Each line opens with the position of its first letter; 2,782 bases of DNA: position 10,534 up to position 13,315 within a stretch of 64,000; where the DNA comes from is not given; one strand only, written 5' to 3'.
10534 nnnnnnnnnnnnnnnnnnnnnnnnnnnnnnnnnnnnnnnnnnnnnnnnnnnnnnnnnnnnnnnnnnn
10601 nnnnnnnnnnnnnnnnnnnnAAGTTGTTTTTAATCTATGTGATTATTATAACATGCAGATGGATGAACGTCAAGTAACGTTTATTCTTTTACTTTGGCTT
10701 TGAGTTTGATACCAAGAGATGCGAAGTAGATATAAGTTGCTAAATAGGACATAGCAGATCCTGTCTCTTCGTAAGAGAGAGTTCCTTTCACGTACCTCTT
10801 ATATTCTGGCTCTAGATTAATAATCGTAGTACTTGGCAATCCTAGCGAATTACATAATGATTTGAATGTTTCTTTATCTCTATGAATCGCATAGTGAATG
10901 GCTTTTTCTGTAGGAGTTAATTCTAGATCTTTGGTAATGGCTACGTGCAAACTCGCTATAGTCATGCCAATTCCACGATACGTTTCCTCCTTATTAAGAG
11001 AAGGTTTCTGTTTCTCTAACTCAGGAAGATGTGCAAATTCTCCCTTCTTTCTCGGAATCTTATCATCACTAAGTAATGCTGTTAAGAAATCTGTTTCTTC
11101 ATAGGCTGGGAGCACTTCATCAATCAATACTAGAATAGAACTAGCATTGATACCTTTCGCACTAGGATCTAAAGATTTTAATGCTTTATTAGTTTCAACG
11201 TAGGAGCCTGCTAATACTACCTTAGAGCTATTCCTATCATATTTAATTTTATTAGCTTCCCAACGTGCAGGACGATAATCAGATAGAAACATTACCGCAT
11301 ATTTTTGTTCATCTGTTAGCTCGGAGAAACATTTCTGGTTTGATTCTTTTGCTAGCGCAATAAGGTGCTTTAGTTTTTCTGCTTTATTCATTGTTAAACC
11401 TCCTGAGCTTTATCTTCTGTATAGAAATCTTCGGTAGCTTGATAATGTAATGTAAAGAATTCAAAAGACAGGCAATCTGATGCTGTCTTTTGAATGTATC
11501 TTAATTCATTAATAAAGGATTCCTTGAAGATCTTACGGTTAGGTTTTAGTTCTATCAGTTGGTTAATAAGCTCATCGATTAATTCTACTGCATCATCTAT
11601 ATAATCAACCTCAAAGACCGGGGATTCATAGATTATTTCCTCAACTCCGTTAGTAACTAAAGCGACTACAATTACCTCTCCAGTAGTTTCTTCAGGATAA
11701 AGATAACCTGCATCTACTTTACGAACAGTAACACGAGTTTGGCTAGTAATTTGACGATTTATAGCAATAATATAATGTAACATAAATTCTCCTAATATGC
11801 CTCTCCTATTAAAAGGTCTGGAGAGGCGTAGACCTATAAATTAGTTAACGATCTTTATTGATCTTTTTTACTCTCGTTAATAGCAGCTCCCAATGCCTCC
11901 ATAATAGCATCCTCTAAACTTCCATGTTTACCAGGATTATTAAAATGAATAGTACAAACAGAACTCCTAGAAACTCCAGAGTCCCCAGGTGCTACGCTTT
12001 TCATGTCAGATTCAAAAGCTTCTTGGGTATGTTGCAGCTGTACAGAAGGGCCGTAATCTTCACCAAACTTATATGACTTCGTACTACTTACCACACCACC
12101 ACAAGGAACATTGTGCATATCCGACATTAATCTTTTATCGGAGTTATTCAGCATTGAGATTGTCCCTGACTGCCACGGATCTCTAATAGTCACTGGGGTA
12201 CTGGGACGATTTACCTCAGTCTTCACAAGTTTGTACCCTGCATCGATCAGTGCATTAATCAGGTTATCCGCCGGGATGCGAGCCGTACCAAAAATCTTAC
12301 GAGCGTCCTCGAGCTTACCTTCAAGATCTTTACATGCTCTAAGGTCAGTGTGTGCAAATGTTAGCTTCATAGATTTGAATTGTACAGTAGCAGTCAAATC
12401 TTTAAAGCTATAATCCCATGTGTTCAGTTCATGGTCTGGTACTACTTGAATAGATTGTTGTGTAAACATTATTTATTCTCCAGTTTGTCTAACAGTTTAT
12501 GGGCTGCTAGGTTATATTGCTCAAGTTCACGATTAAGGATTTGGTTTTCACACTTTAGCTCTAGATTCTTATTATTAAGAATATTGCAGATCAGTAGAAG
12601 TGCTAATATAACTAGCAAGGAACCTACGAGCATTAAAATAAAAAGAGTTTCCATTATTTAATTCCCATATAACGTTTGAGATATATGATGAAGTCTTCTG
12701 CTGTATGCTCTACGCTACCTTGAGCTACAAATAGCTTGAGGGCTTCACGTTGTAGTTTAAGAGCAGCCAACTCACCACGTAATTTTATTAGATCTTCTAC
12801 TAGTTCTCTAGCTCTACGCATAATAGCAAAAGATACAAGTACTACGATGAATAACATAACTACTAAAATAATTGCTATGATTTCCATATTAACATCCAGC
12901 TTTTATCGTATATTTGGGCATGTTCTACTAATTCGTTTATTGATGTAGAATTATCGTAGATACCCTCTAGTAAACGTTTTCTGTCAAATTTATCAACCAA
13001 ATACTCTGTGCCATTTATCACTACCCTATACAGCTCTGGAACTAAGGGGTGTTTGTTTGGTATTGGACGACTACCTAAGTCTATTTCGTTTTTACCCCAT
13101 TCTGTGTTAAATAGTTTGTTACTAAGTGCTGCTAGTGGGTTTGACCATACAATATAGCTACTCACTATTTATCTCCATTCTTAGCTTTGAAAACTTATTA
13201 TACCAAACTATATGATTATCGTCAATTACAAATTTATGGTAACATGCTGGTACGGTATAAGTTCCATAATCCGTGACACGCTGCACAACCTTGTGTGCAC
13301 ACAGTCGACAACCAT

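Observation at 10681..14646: Block of compact, motif-poor early genes next to the repeat region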

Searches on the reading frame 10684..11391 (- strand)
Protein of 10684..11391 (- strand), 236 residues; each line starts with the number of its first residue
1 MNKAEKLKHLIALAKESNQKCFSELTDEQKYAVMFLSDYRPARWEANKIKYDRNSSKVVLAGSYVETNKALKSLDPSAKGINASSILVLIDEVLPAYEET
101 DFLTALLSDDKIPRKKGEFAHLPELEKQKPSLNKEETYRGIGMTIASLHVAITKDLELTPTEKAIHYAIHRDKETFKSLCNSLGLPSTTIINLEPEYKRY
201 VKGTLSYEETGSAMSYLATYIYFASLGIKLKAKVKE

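Call 7: search_protein_families(library=pfam, proteins=[window:10684-11391:-], max_evalue=1)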
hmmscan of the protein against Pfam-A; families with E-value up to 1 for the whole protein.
window:10684-11391:- (236 aa): 2 families
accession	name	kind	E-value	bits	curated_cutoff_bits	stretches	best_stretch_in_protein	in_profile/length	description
PF00334.24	NDK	-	0.15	12.4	27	1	147-183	28-64/135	Nucleoside diphosphate kinase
PF19559.6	DUF6081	-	0.23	11.1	25.9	1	26-59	162-194/272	Family of unknown function (DUF6081)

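Call 8: search_protein_families(library=phrogs, proteins=[window:10684-11391:-], max_evalue=0.001)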
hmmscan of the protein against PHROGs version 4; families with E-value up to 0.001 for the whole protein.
window:10684-11391:- (236 aa): 2 families
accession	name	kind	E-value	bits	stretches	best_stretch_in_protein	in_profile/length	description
phrog_8993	-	unknown function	2.8e-98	329.4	1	1-235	1-241/242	-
phrog_30674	-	unknown function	2.9e-06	27.4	1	20-234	238-449/452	-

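Call 10: search_protein_families(library=padloc, proteins=[window:10684-11391:-], max_evalue=0.1)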
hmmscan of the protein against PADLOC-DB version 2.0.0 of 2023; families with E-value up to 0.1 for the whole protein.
window:10684-11391:- (236 aa): 0 families

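Call 39: find_homologous_proteins(query=window:10684-11391:-, max_evalue=0.001)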
Query window:10684-11391:- (236 aa): 4 proteins with E <= 0.001 among 309 candidates.
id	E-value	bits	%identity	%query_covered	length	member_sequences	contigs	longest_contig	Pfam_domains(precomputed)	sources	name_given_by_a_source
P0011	1.4e-145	500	99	99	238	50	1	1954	-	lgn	-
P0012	8.5e-144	495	97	100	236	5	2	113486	-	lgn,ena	-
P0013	1.1e-93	331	67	97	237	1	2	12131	-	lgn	-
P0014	1.0e-88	315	61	100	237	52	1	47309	-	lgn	-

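Call 43: search_solved_structures(query=A2, max_evalue=5)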
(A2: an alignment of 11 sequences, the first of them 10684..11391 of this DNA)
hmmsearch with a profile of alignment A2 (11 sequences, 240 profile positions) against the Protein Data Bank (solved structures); distinct sequences matched with E-value up to 5: 1.
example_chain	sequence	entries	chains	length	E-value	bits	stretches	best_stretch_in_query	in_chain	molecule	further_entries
25hr_C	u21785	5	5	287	0.57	13.1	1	86-164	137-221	Cell division protein FtsQ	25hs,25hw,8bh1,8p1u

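Call 46: search_protein_families(library=ncbifam, proteins=[window:10684-11391:-], max_evalue=0.1)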
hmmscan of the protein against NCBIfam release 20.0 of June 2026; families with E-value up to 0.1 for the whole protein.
window:10684-11391:- (236 aa): 0 families

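Call 57: search_dna_similar(query=window:10684-11391:-, collection=phages, mode=protein, rows=spread, max_rows=20, max_evalue=0.001)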
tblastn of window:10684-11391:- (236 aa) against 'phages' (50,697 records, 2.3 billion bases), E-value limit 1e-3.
Records with a match: 289; places in all: 294; records where one place covers at least 80% of the query: 256.
Best place of each record, by identity: >=99% 9; 95-99% 14; 80-90% 1; 60-80% 22; <60% 243.
By first word of the organism name: Salmonella 160; Escherichia 69; Klebsiella 30; Bacteriophage 11; Phage 9; Shigella 2; Listeria 2; Pantoea 1; Citrobacter 1; Obesumbacterium 1; and 3 more.
By host as written in the record: - 44; Salmonella enterica subsp. enterica serovar Enteritidis 19; Salmonella enterica 18; Escherichia coli 17; Salmonella sp. 16; Salmonella enterica subsp. enterica 13; Salmonella enterica subsp. enterica serovar Enteritidis PT1 12; Klebsiella pneumoniae 12; and 69 more.
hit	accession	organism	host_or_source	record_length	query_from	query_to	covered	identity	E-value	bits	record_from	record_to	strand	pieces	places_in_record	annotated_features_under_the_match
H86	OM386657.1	Escherichia phage vB_EcoS_ESCO30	Escherichia coli DH5a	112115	1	236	100%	99.2%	5e-153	475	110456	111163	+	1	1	hypothetical protein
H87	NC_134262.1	Salmonella phage vB_Sen-E22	Salmonella enterica subsp. enterica ...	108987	1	233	99%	98.7%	4e-151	470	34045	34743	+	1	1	hypothetical protein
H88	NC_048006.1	Salmonella phage S114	Salmonella enterica subsp. enterica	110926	1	236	100%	59.7%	9e-90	294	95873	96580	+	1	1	hypothetical protein (x2)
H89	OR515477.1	Escherichia phage Es2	Escherichia sp. JL 983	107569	1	228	97%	60.5%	2e-88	290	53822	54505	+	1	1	hypothetical protein (x2)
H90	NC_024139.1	Escherichia phage vB_EcoS_FFH_1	Escherichia coli O157:H7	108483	4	233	97%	51.1%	2e-62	216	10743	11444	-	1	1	hypothetical protein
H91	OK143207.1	Escherichia phage Lindwurm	-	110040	4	233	97%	50.6%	8e-61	211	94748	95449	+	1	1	hypothetical protein | ribosome_binding_site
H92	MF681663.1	Salmonella phage LVR16A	Salmonella enterica subsp. enterica ...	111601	1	233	99%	46.6%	8e-55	194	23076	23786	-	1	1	hypothetical protein (x2)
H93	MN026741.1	Salmonella phage Th1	Salmonella enterica subsp. enterica ...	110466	1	233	99%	45.8%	1e-53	191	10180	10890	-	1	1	hypothetical protein (x2)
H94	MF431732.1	Bacteriophage T5-like pork29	raw pork meat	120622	1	236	100%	35.2%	7e-32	128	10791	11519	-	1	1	hypothetical protein (x2)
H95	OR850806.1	Salmonella phage S.Inf 5-2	Salmonella enterica subsp. enterica ...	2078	1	236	100%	34.6%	1e-31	127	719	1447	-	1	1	record has no annotation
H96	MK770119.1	Pantoea phage vB_PagS_AAS21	Pantoea agglomerans AUR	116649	1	233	99%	34.2%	2e-27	115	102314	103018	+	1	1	hypothetical protein (x2)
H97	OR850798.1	Salmonella phage S.Inf 5-2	Salmonella enterica subsp. enterica ...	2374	1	231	98%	32.8%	1e-28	119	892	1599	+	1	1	record has no annotation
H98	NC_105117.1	Escherichia phage TrudiRoth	Escherichia coli K-12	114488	1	231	98%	32.4%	2e-28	117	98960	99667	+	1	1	hypothetical protein (x2)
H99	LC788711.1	Escherichia coli phage NG_S8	Sewage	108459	1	231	98%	31.7%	3e-25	108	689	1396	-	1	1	hypothetical protein (x2)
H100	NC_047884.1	Escherichia phage saus132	pork sausage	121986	1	231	98%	31.7%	3e-25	108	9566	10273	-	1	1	hypothetical protein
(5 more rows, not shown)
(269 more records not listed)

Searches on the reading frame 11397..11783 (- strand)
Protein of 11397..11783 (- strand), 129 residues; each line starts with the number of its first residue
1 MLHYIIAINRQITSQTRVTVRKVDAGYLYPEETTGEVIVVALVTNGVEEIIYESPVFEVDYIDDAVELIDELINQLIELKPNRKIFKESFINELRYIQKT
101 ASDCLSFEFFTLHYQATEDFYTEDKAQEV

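Call 7: search_protein_families(library=pfam, proteins=[window:11397-11783:-], max_evalue=1)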
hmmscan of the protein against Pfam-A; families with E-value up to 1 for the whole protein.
window:11397-11783:- (129 aa): 0 families

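Call 8: search_protein_families(library=phrogs, proteins=[window:11397-11783:-], max_evalue=0.001)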
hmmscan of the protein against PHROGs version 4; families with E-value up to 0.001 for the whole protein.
window:11397-11783:- (129 aa): 0 families

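Call 10: search_protein_families(library=padloc, proteins=[window:11397-11783:-], max_evalue=0.1)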
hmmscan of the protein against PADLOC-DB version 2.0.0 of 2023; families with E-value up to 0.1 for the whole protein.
window:11397-11783:- (129 aa): 0 families

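Call 46: search_protein_families(library=ncbifam, proteins=[window:11397-11783:-], max_evalue=0.1)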
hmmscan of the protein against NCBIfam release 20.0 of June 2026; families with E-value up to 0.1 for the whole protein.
window:11397-11783:- (129 aa): 0 families

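Call 58: search_dna_similar(query=window:11397-11783:-, collection=phages, mode=protein, rows=spread, max_rows=20, max_evalue=0.001)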
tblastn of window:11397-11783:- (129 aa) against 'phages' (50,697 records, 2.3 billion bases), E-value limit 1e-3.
Records with a match: 34; places in all: 35; records where one place covers at least 80% of the query: 34.
Best place of each record, by identity: >=99% 3; 95-99% 6; 90-95% 14; 80-90% 1; 60-80% 10.
By first word of the organism name: Salmonella 24; Escherichia 8; Phage 2.
By host as written in the record: Salmonella enterica 4; Salmonella enterica subsp. enterica 4; Escherichia coli 3; Escherichia coli DH5a 2; Salmonella enterica subsp. enterica serovar Infantis 2; Salmonella enterica Enteritidis SeE.3 2; Escherichia coli K-12 MG1655 del pstSCAB-phoU::kan 2; Salmonella enterica subsp. enterica serovar Enteritidis 2; and 10 more.
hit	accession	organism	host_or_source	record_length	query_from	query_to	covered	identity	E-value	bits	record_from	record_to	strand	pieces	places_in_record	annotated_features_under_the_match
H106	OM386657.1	Escherichia phage vB_EcoS_ESCO30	Escherichia coli DH5a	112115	1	129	100%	100.0%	6e-80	260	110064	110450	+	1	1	hypothetical protein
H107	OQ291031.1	Salmonella phage Kenya-K18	Salmonella enterica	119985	1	129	100%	99.2%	1e-79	260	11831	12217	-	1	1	hypothetical protein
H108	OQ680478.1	Salmonella phage phA11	Salmonella enterica subsp. enterica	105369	1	129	100%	97.7%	4e-77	253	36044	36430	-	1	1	hypothetical protein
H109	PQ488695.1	Salmonella phage SaI_NFG_5581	Salmonella enterica subsp. enterica ...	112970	1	129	100%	96.9%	2e-77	253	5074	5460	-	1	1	hypothetical protein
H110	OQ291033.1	Salmonella phage Kenya-K36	Salmonella enterica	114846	1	129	100%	96.9%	3e-77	253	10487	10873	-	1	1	hypothetical protein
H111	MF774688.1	Salmonella phage SP1a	Gallus gallus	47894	1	129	100%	94.6%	2e-75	247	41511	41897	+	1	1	hypothetical protein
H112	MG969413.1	Salmonella phage GE_vB_N8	Salmonella enterica subsp. enterica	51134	1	129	100%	94.6%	1e-74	245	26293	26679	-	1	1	record has no annotation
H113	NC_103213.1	Salmonella phage GEC_vB_N5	Salmonella enterica Enteritidis SeE.3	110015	1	129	100%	94.6%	1e-74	245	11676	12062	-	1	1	hypothetical protein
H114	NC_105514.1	Escherichia phage JLBYU40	Escherichia coli K-12 MG1655 del ...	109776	1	129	100%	93.8%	9e-75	246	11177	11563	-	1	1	hypothetical protein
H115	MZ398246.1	Escherichia phage IME178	Escherichia coli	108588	1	129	100%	93.0%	9e-74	243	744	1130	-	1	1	hypothetical protein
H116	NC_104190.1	Escherichia phage IME178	Escherichia coli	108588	1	129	100%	93.0%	9e-74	243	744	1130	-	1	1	hypothetical protein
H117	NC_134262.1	Salmonella phage vB_Sen-E22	Salmonella enterica subsp. enterica ...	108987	1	129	100%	93.0%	1e-73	242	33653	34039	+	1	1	hypothetical protein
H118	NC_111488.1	Salmonella phage vB_SenS_UTK0010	Salmonella enterica subsp. enterica ...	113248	1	129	100%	92.2%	6e-73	241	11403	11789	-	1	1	hypothetical protein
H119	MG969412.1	Salmonella phage GE_vB_N5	Salmonella enterica subsp. enterica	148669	1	129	100%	87.4%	2e-47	252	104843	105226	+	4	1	record has no annotation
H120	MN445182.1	Salmonella phage vB_SalS_SA001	Salmonella enterica subsp. enterica ...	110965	1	128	99%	64.1%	2e-45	162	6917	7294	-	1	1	hypothetical protein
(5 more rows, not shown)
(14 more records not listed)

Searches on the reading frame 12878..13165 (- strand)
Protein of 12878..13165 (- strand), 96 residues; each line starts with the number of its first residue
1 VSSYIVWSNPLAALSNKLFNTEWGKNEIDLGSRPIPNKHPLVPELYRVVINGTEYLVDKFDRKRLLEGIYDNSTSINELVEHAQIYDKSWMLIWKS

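Call 7: search_protein_families(library=pfam, proteins=[window:12878-13165:-], max_evalue=1)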
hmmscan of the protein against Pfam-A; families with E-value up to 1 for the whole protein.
window:12878-13165:- (96 aa): 0 families

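Call 8: search_protein_families(library=phrogs, proteins=[window:12878-13165:-], max_evalue=0.001)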
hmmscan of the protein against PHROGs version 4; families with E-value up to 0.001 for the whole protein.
window:12878-13165:- (96 aa): 1 family
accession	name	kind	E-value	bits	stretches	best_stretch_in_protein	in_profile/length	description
phrog_9887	-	unknown function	1.4e-57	192.9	1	1-96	1-96/96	-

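Call 10: search_protein_families(library=padloc, proteins=[window:12878-13165:-], max_evalue=0.1)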
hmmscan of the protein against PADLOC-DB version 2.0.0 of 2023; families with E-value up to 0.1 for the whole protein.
window:12878-13165:- (96 aa): 0 families

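Call 46: search_protein_families(library=ncbifam, proteins=[window:12878-13165:-], max_evalue=0.1)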
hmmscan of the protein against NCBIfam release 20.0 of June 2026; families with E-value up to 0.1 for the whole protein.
window:12878-13165:- (96 aa): 0 families
